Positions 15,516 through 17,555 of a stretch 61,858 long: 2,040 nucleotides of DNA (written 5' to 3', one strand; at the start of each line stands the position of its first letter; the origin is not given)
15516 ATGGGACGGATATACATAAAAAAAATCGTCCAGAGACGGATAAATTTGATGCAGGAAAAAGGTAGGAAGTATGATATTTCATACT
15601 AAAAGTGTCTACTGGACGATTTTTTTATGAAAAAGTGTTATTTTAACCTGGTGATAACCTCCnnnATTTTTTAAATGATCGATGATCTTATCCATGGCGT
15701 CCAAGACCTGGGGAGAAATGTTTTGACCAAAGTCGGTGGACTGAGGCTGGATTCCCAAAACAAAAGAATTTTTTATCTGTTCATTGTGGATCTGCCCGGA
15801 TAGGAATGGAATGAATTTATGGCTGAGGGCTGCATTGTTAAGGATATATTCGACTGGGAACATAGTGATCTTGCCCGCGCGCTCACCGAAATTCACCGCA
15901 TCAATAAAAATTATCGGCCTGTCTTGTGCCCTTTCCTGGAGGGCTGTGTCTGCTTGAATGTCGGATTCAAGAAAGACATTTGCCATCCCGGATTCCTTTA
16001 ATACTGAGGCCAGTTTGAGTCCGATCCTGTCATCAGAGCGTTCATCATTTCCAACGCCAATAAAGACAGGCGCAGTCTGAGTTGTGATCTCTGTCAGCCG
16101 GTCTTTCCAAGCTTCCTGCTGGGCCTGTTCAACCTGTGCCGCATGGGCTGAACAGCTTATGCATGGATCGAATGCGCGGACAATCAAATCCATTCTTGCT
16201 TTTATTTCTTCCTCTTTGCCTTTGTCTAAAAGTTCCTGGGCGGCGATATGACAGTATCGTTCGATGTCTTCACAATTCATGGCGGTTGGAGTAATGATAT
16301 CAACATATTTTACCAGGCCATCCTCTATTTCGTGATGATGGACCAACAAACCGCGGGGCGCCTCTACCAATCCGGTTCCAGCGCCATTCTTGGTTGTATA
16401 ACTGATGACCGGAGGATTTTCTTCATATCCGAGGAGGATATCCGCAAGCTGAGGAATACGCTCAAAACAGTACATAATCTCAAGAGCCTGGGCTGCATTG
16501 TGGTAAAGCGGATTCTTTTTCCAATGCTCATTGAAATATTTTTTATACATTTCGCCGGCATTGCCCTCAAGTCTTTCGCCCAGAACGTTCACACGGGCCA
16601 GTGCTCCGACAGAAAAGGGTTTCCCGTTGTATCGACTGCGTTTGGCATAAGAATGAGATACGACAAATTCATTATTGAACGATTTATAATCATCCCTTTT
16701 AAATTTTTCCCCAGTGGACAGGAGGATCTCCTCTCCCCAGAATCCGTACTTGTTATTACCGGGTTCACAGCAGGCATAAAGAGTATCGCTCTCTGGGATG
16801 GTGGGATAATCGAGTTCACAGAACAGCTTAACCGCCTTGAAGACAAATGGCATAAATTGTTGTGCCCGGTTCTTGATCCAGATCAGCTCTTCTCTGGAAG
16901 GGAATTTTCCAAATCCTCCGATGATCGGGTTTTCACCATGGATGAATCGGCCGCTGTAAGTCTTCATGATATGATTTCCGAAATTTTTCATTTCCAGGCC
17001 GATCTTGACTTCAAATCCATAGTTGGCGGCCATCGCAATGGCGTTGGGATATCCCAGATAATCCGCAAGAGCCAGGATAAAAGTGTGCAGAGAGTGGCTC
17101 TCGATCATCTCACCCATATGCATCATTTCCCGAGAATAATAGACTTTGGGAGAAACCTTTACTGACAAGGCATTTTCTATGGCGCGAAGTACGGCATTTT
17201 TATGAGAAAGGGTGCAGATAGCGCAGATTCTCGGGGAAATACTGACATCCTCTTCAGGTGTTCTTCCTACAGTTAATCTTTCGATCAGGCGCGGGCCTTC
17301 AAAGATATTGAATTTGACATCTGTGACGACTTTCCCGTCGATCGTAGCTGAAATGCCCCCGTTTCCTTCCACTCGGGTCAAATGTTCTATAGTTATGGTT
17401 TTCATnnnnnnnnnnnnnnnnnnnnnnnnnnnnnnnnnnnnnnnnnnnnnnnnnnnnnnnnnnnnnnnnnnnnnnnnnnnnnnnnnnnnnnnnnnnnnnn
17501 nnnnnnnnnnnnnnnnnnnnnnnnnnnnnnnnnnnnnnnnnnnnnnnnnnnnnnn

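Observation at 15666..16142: Group-3b [NiFe] large subunit fused to its own maturation endopeptidase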

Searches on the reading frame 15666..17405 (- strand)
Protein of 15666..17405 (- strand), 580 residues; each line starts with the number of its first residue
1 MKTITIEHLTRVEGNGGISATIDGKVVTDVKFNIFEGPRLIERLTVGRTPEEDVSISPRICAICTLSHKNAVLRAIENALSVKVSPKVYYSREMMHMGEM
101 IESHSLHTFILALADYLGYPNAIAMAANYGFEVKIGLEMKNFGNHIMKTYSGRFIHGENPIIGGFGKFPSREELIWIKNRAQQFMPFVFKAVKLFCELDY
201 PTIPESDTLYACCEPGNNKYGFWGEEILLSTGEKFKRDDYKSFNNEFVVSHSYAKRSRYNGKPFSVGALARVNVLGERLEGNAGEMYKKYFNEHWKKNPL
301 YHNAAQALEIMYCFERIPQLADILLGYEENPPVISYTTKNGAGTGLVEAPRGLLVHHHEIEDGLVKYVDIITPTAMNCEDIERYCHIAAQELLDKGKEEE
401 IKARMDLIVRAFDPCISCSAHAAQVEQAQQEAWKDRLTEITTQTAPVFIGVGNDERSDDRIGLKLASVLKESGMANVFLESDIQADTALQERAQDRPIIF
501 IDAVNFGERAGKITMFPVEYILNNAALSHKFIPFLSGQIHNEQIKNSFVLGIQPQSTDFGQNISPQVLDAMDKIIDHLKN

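Call 3: search_protein_families(library=pfam, proteins=[window:15666-17405:-], max_evalue=0.01)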
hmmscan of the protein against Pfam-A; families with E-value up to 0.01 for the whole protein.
window:15666-17405:- (580 aa): 2 families
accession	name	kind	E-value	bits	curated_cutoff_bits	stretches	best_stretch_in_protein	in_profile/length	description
PF00374.24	NiFeSe_Hases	-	1.9e-29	103.4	25.8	2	249-421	319-508/508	Nickel-dependent hydrogenase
PF01750.23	HycI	-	1.2e-05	25.6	23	1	497-577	38-126/130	Hydrogenase maturation protease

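Call 4: search_protein_families(library=ncbifam, proteins=[window:15666-17405:-], max_evalue=0.01)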
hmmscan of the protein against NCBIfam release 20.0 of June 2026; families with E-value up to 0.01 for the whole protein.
window:15666-17405:- (580 aa): 13 families
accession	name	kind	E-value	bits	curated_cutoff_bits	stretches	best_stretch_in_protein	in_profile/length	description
NF040832.1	sulfhyd_HydA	equivalog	9.3e-110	367.6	880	1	3-424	4-425/426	NADPH-dependent hydrogenase/sulfhydrogenase 1 subunit alpha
NF040828.1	sulfhyd_ShyA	equivalog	1e-105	354.1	700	1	4-423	3-413/415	NAD(P)-dependent hydrogenase/sulfhydrogenase 2 subunit alpha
NF041785.2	VhuA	equivalog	7.7e-42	143.3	800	1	1-393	1-417/418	F420-non-reducing hydrogenase Vhu subunit A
NF033181.1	NiFeSe_hydrog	equivalog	1e-39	136.8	600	2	250-429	327-503/507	nickel-dependent hydrogenase large subunit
NF045518.1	H2_NiFeSe_large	exception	1.2e-32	113.4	780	2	3-129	3-128/485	NiFeSe hydrogenase large subunit HysA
TIGR03295.1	frhA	equivalog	1.8e-32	112.8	392.5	1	2-429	3-403/412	coenzyme F420 hydrogenase subunit alpha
NF007778.0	PRK10467.1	equivalog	1.2e-18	66.7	969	2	2-122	3-122/567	hydrogenase 2 large subunit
NF007550.0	PRK10170.1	equivalog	4.4e-17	61.7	1101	2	4-123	19-138/597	Ni/Fe-hydrogenase large subunit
TIGR00072.1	hydrog_prot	superfamily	3.4e-15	56.3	47.45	1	449-579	3-142/145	hydrogenase maturation protease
TIGR00142.1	hycI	equivalog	1.1e-11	44.7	119.1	1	447-579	2-139/146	hydrogenase maturation peptidase HycI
NF041786.2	VhuU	equivalog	6.7e-05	22.6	70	1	406-422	12-28/45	F420-non-reducing hydrogenase selenoprotein subunit VhuU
NF040602.1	F420_dehyd_FpoD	exception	0.0014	17.8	600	1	19-108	26-115/372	F420H2 dehydrogenase subunit FpoD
TIGR00140.1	hupD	subfamily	0.0025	17.8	151.8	1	448-577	3-142/151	HyaD/HybD family hydrogenase maturation endopeptidase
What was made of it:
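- On [NiFe] hydrogenase large subunit, group 3b (HyhL / SHI alpha type): The NCBIfam equivalog cut-offs for HydA and ShyA are not reached (367 against 880 bits, call 4).
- Checked: The whole protein scores 25.6 bits on PF01750 HycI (cut-off 23) (calls 3, 4).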

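Call 5: find_homologous_proteins(query=window:15666-17405:-, max_evalue=1e-10)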
Query window:15666-17405:- (580 aa): 1393 proteins with E <= 1e-10 among 8000 candidates; the best 120 are listed.
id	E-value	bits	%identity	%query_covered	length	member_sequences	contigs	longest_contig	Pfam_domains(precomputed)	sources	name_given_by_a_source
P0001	0.0e+0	1277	95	100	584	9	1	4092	PF00374.25,PF01750.24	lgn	-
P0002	0.0e+0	1143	84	100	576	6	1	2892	PF00374.25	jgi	-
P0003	2.6e-294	995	72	100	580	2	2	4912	PF00374.25,PF01750.24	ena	-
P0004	4.1e-287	971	70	100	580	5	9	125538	PF00374.25,PF01750.24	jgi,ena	-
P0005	1.2e-285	967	70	100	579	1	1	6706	PF00374.25,PF01750.24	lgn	-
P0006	1.7e-285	966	69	100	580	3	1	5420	PF00374.25,PF01750.24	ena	-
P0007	1.1e-283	960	69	100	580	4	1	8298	PF00374.25,PF01750.24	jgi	jgi:sulfhydrogenase subunit alpha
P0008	3.2e-283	959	69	100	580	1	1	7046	PF00374.25,PF01750.24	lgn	-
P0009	4.2e-283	958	69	100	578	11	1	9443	PF00374.25,PF01750.24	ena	-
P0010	5.1e-283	958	69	100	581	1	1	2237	PF00374.25,PF01750.24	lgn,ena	-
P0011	9.6e-283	957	70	100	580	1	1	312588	PF00374.25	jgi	jgi:sulfhydrogenase subunit alpha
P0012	1.6e-282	956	69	100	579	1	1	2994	PF00374.25,PF01750.24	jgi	jgi:sulfhydrogenase subunit alpha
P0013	1.7e-282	956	69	100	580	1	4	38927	PF00374.25,PF01750.24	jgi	jgi:sulfhydrogenase subunit alpha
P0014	3.4e-282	955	69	100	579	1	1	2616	PF00374.25,PF01750.24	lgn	-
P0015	5.2e-281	951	68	100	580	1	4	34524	PF00374.25,PF01750.24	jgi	-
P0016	1.4e-280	950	69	100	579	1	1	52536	PF00374.25,PF01750.24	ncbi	-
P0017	8.9e-280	947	69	100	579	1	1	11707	PF00374.25,PF01750.24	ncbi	-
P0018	9.0e-280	947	67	100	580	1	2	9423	PF00374.25,PF01750.24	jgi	-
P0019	7.2e-279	944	69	100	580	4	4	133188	PF00374.25,PF01750.24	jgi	jgi:sulfhydrogenase subunit alpha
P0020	1.1e-278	944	68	100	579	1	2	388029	PF00374.25,PF01750.24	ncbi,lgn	-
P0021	3.7e-278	942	69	99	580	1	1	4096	PF00374.25,PF01750.24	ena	-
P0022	2.3e-277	939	68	99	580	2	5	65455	PF00374.25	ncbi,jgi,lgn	-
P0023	3.2e-277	939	67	100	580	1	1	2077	PF00374.25,PF01750.24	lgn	-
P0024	7.8e-277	937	69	99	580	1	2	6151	PF00374.25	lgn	-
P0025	7.9e-277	937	67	100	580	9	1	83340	PF00374.25,PF01750.24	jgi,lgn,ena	-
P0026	1.1e-276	937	68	99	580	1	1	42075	PF00374.25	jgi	jgi:sulfhydrogenase subunit alpha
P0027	5.8e-276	935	67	100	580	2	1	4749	PF00374.25,PF01750.24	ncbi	-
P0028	6.5e-276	934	67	100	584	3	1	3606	PF00374.25,PF01750.24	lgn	-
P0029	6.6e-276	934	67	100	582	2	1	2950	PF00374.25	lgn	-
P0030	9.7e-276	934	68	100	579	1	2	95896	PF00374.25,PF01750.24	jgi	jgi:sulfhydrogenase subunit alpha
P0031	1.0e-275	934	68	99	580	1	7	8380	PF00374.25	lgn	-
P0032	1.4e-275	933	68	100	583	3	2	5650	PF00374.25,PF01750.24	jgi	jgi:sulfhydrogenase subunit alpha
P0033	1.4e-275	933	68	99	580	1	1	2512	PF00374.25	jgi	jgi:sulfhydrogenase subunit alpha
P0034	1.8e-275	933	68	99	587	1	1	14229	PF00374.25,PF01750.24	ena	-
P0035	2.1e-275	933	67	100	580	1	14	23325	PF00374.25,PF01750.24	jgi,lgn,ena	-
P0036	2.4e-275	933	68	100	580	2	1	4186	PF00374.25,PF01750.24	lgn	-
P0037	2.4e-275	933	67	100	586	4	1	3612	PF00374.25,PF01750.24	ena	-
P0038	4.2e-275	932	67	100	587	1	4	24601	PF00374.25,PF01750.24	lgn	-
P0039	5.8e-275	931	67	100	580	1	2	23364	PF00374.25,PF01750.24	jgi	jgi:sulfhydrogenase subunit alpha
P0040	6.6e-275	931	67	100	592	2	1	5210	PF00374.25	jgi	jgi:sulfhydrogenase subunit alpha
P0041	8.1e-275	931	68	100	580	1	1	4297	PF00374.25,PF01750.24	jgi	-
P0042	1.2e-274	930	68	99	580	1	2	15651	PF00374.25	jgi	jgi:sulfhydrogenase subunit alpha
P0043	2.8e-274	929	66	100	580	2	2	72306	PF00374.25,PF01750.24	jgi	-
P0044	3.6e-274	929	67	100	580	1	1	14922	PF00374.25,PF01750.24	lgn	-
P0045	3.9e-274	929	67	100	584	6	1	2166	PF00374.25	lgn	-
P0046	4.7e-274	928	67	100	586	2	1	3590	PF00374.25,PF01750.24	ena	-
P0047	5.0e-274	928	68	100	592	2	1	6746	PF00374.25,PF01750.24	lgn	-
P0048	5.1e-274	928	66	100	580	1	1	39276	PF00374.25,PF01750.24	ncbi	-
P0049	6.4e-274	928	68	100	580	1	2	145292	PF00374.25,PF01750.24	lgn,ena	-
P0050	7.8e-274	928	68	99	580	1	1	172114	PF00374.25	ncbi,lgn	-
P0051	1.2e-273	927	67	100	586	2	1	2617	PF00374.25,PF01750.24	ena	-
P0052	1.9e-273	926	68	99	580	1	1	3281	PF00374.25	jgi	jgi:sulfhydrogenase subunit alpha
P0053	5.0e-273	925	67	100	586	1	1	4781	PF00374.25,PF01750.24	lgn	-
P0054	7.5e-273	924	67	100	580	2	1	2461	PF00374.25,PF01750.24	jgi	jgi:sulfhydrogenase subunit alpha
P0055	1.2e-272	924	66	100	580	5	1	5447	PF00374.25,PF01750.24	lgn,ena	-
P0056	1.9e-272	923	68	100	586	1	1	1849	PF00374.25,PF01750.24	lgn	-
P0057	2.7e-272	923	67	100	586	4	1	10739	PF00374.25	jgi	jgi:sulfhydrogenase subunit alpha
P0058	2.7e-272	922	67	100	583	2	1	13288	PF00374.25,PF01750.24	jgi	jgi:sulfhydrogenase subunit alpha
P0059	5.8e-272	921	66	100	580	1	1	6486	PF00374.25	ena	-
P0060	6.3e-272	921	68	100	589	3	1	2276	PF00374.25,PF01750.24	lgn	-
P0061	8.1e-272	921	67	100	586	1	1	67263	PF00374.25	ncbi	-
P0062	8.2e-272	921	66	100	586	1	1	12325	PF00374.25,PF01750.24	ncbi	ncbi:MAG: hydrogenase maturation protease [Candidatus Aminicenantaceae bacterium]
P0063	1.7e-271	920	66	100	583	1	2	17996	PF00374.25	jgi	jgi:sulfhydrogenase subunit alpha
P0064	1.9e-271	920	67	100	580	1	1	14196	PF00374.25,PF01750.24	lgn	-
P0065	3.5e-271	919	67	100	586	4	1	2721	PF00374.25,PF01750.24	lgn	-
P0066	5.3e-271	918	67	100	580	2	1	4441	PF00374.25,PF01750.24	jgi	jgi:sulfhydrogenase subunit alpha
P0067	9.2e-271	917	67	100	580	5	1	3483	PF00374.25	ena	-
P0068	1.2e-270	917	67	100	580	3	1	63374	PF00374.25,PF01750.24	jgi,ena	-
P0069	1.5e-270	917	66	100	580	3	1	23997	PF00374.25,PF01750.24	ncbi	ncbi:MAG: nickel-dependent hydrogenase large subunit [Candidatus Aminicenantes bacterium]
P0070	2.2e-270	916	66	100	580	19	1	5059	PF00374.25,PF01750.24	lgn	-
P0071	2.8e-270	916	66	100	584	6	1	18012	PF00374.25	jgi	jgi:sulfhydrogenase subunit alpha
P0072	5.2e-270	915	66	100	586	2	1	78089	PF00374.25,PF01750.24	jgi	jgi:sulfhydrogenase subunit alpha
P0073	7.6e-270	914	67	100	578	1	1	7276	PF00374.25,PF01750.24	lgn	-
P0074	9.1e-270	914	67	100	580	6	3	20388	PF00374.25,PF01750.24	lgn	-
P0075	1.3e-269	914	66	100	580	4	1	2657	PF00374.25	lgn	-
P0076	2.1e-269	913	67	97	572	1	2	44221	PF00374.25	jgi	jgi:sulfhydrogenase subunit alpha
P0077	2.2e-269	913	67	100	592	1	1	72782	PF00374.25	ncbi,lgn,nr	ncbi:MAG: hydrogenase maturation protease [Candidatus Aminicenantes bacterium]|nr:hydrogenase matura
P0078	2.3e-269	913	65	100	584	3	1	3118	PF00374.25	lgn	-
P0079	2.6e-269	913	67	100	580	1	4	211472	PF00374.25,PF01750.24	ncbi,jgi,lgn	-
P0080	4.3e-269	912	67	100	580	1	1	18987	PF00374.25,PF01750.24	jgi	jgi:sulfhydrogenase subunit alpha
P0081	7.6e-269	911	67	100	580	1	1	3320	PF00374.25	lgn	-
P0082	1.7e-268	910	67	100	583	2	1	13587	PF00374.25,PF01750.24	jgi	-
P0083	1.8e-268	910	66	100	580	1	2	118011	PF00374.25,PF01750.24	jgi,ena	-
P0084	2.2e-268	910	67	100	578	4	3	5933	PF00374.25,PF01750.24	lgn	-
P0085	2.9e-268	909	66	100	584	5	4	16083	PF00374.25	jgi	jgi:sulfhydrogenase subunit alpha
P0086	5.1e-268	908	66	99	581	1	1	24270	PF00374.25,PF01750.24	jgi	jgi:sulfhydrogenase subunit alpha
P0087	5.2e-268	908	66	100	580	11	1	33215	PF00374.25,PF01750.24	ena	-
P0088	8.5e-268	908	66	100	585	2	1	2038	PF00374.25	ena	-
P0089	8.7e-268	908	66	100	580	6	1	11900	PF00374.25,PF01750.24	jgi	jgi:sulfhydrogenase subunit alpha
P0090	1.4e-267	907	67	100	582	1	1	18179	PF00374.25,PF01750.24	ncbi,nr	ncbi:MAG: hydrogenase maturation protease [Candidatus Aminicenantes bacterium]|nr:hydrogenase matura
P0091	1.5e-267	907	67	100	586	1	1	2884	PF00374.25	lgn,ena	-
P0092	1.6e-267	907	66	100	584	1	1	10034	PF00374.25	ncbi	-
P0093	2.2e-267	906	66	100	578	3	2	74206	PF00374.25,PF01750.24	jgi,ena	jgi:sulfhydrogenase subunit alpha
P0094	2.4e-267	906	67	100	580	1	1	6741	PF00374.25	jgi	-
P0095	2.8e-267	906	66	100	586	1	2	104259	PF00374.25,PF01750.24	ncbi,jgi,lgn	-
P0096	3.6e-267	906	67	100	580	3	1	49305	PF00374.25,PF01750.24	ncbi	ncbi:MAG: hydrogenase maturation protease [Acidobacteriota bacterium]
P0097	5.6e-267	905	66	100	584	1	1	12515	PF00374.25,PF01750.24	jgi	-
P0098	8.9e-267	904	66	100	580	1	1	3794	PF00374.25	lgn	-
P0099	9.7e-267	904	66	100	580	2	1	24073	PF00374.25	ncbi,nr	ncbi:MAG: hydrogenase maturation protease [Candidatus Aminicenantes bacterium]|nr:hydrogenase matura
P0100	1.2e-266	904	66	100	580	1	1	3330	PF00374.25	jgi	jgi:sulfhydrogenase subunit alpha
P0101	3.3e-266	902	67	100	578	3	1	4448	PF00374.25,PF01750.24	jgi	jgi:sulfhydrogenase subunit alpha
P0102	7.2e-266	901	66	100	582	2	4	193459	PF00374.25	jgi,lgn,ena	-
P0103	8.2e-266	901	66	100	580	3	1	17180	PF00374.25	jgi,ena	-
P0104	1.7e-265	900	65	100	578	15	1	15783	PF00374.25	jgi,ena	-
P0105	2.2e-265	900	66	100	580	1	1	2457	PF00374.25,PF01750.24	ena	-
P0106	2.9e-265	899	66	100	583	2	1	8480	PF00374.25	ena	-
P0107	4.9e-265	899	65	100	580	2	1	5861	PF00374.25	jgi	jgi:sulfhydrogenase subunit alpha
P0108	6.8e-265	898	66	100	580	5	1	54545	PF00374.25,PF01750.24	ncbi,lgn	-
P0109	7.3e-265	898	66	100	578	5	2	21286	PF00374.25,PF01750.24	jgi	jgi:sulfhydrogenase subunit alpha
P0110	7.9e-265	898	67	100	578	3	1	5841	PF00374.25,PF01750.24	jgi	jgi:sulfhydrogenase subunit alpha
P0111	3.0e-264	896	66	100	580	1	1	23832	PF00374.25,PF01750.24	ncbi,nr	ncbi:MAG: hydrogenase maturation protease [Candidatus Aminicenantes bacterium]|nr:hydrogenase matura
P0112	3.0e-264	896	65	100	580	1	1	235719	PF00374.25,PF01750.24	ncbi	-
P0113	4.7e-264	895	65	100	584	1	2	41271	PF00374.25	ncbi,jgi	ncbi:MAG: hydrogenase maturation protease [Candidatus Aminicenantes bacterium]|jgi:sulfhydrogenase s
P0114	7.2e-264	895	66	100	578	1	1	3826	PF00374.25,PF01750.24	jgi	jgi:sulfhydrogenase subunit alpha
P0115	7.9e-264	895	65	100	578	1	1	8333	PF00374.25,PF01750.24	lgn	-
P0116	8.6e-264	894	65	100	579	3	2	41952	PF00374.25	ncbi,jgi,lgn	-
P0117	9.1e-264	894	65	100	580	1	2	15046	PF00374.25,PF01750.24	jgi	jgi:sulfhydrogenase subunit alpha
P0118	1.5e-263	894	65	100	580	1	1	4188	PF00374.25,PF01750.24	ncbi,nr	ncbi:MAG: nickel-dependent hydrogenase large subunit [Candidatus Aminicenantes bacterium]|nr:nickel-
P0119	1.5e-263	894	65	100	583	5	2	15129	PF00374.25,PF01750.24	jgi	jgi:sulfhydrogenase subunit alpha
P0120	1.7e-263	893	65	99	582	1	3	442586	PF00374.25,PF01750.24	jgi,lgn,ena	-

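Call 34: predict_structure(alignment_id=A1)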
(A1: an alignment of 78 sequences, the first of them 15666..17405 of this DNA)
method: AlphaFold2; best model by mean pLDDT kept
length: 580 residues; sequences in the alignment: 78
mean_pLDDT: 82.3   pTM: 0.69
mean pLDDT of the five models: 82.3, 78.7, 78.8, 77.7, 74.8
residues with pLDDT >= 90: 249; 70-90: 226; 50-70: 73; < 50: 32
segments of 3 or more residues with pLDDT < 50: 39-43, 156-164, 416-428, 485-487
pLDDT, mean of each block of 10 residues (from residue 1): 84 74 94 67 68 72 77 93 91 93 86 74 72 84 89 49 59 97 94 87 81 95 95 93 77 77 90 95 95 82 92 98 94 88 94 91 91 82 92 95 87 49 38 84 86 87 92 83 56 73 83 84 55 61 80 86 94 90
secondary structure, 60 per line:
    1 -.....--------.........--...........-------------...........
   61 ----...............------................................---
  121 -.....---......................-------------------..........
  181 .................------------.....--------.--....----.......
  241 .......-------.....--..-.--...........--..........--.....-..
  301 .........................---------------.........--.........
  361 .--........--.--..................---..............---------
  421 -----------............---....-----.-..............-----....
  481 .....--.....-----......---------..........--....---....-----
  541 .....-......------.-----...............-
elements in order: E2-6 E15-23 E26-36 H50-60 H65-79 H86-117 H122-126 H130-151 H171-197 E210-214 E226-229 E234-236 H237-242 E243-247 E255-259 H268-278 H281-290 H293-297 H299-325 E341-349 E352-361 E364-371 H378-394 H398-411 H432-443 E447-450 H458-471 E477-479 H480-485 H488-492 E498-503 E513-517 H518-522 H525-528 H532-535 H541-545 E547-552 H565-579
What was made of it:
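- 16110..16142 (-): Tether, residues 422-432 (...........). It is the remnant of the ancestral short C-terminal extension plus the junction. AlphaFold pLDDT is below 50 for residues 416-428 (call 34).
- On Self-processing (cis-autoproteolytic) precursor: The AlphaFold output gave no inter-domain distances or PAE (call 34).
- The tether is flexible. pLDDT is below 50 for residues 416-428 (call 34). The C-terminal motif itself is also disordered in the model (416-428, call 34), which adds reach.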

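Call 38: fold_search(model_id=the predicted structure, library=pdb)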
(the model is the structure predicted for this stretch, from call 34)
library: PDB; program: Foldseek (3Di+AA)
matches with E <= 10: 755; with E <= 0.001: 216
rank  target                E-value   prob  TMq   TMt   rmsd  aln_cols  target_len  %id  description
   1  9nf0_H                3.0e-33  1.00  0.66  0.89   3.5       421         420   39  Structure of the NADPH-bound Pyrococcus furiosus SHI complex (released 2025-07-09)
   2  9e15_L                3.2e-33  1.00  0.65  0.88   3.6       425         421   39  Alpha-Delta heterodimeric form of soluble hydrogenase I from Pyrococcus furiosus. Data processed and model refined in  (released 2025-07-16)
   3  9nez_D                7.5e-33  1.00  0.66  0.89   3.6       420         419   40  Structure of the Pyrococcus furiosus SHI complex (released 2025-07-09)
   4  5yxy_C                8.5e-24  1.00  0.60  0.84   4.3       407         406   35  Crystal structure of the HyhL-HypA complex (form I) (released 2018-06-20)
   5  5odc_F                1.4e-23  1.00  0.63  0.80   4.2       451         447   24  Heterodisulfide reductase / [NiFe]-hydrogenase complex from Methanothermococcus thermolithotrophicus at 2.3 A resoluti (released 2017-08-30)
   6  5yy0_A                2.5e-23  1.00  0.60  0.85   5.6       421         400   35  Crystal structure of the HyhL-HypA complex (form II) (released 2018-06-20)
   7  7t2r_D                3.5e-23  1.00  0.59  0.74   5.2       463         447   27  Structure of electron bifurcating Ni-Fe hydrogenase complex HydABCSL in FMN-free apo state (released 2022-03-16)
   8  5yxy_A                6.5e-23  1.00  0.59  0.83   5.6       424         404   35  Crystal structure of the HyhL-HypA complex (form I) (released 2018-06-20)
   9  5xf9_H                2.4e-22  1.00  0.63  0.79   4.2       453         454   26  Crystal structure of NAD+-reducing [NiFe]-hydrogenase in the air-oxidized state (released 2017-08-23)
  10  5xf9_D                2.7e-22  1.00  0.63  0.78   4.2       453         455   26  Crystal structure of NAD+-reducing [NiFe]-hydrogenase in the air-oxidized state (released 2017-08-23)
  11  5xfa_D                1.8e-21  1.00  0.63  0.79   4.2       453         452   26  Crystal structure of NAD+-reducing [NiFe]-hydrogenase in the H2-reduced state (released 2017-08-23)
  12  5xfa_H                4.8e-21  1.00  0.63  0.79   4.2       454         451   26  Crystal structure of NAD+-reducing [NiFe]-hydrogenase in the H2-reduced state (released 2017-08-23)
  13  5yxy_B                5.1e-21  1.00  0.56  0.80   6.0       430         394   34  Crystal structure of the HyhL-HypA complex (form I) (released 2018-06-20)
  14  6rtp_B                7.3e-19  1.00  0.56  0.66   5.9       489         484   21  THE 3D STRUCTURE OF [NIFESE] HYDROGENASE G50T VaRIANT FROM DESULFOVIBRIO VULGARIS HILDENBOROUGH AT 1.10 ANGSTROM RESOL (released 2019-09-04)
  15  6z8j_B                9.9e-19  1.00  0.56  0.65   5.8       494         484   20  Structure of [NiFeSe] hydrogenase from Desulfovibrio vulgaris hildenborough pressurized with Oxygen gas - structure wt (released 2020-09-09)
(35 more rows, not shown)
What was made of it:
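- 16143..17405 (-): Large-subunit module, residues 1-421. Foldseek TM 0.89 (target-normalised) to 9nf0_H (call 38).
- On [NiFe] hydrogenase large subunit, group 3b (HyhL / SHI alpha type): Foldseek's top hits are SHI (call 38).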

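Call 50: list_cluster_members(proteins=[P0135, P0124, window:15666-17405:-])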
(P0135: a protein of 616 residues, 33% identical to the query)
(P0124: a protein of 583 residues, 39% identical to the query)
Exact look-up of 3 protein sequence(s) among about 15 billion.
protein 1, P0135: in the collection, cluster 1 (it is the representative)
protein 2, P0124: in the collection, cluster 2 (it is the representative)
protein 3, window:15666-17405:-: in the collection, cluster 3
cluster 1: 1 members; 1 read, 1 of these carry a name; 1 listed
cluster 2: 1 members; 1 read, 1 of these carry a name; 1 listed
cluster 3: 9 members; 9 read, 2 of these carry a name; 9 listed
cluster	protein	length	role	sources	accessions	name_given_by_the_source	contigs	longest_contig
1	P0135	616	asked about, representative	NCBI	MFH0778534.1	MAG: hydrogenase maturation protease [Candidatus Eisenbacteria bacterium]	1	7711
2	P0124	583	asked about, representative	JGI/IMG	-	sulfhydrogenase subunit alpha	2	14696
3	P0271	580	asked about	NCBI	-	-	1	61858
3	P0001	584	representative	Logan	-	-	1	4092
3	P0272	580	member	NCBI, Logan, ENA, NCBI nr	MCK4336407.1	MAG: hydrogenase maturation protease [Candidatus Aminicenantes bacterium] | hydrogenase maturation protease [Candidatus Aminicenantes bacterium]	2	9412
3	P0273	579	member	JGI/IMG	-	sulfhydrogenase subunit alpha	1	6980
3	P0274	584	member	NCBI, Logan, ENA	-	-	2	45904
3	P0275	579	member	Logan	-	-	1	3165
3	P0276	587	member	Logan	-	-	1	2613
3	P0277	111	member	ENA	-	-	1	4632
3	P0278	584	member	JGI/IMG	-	-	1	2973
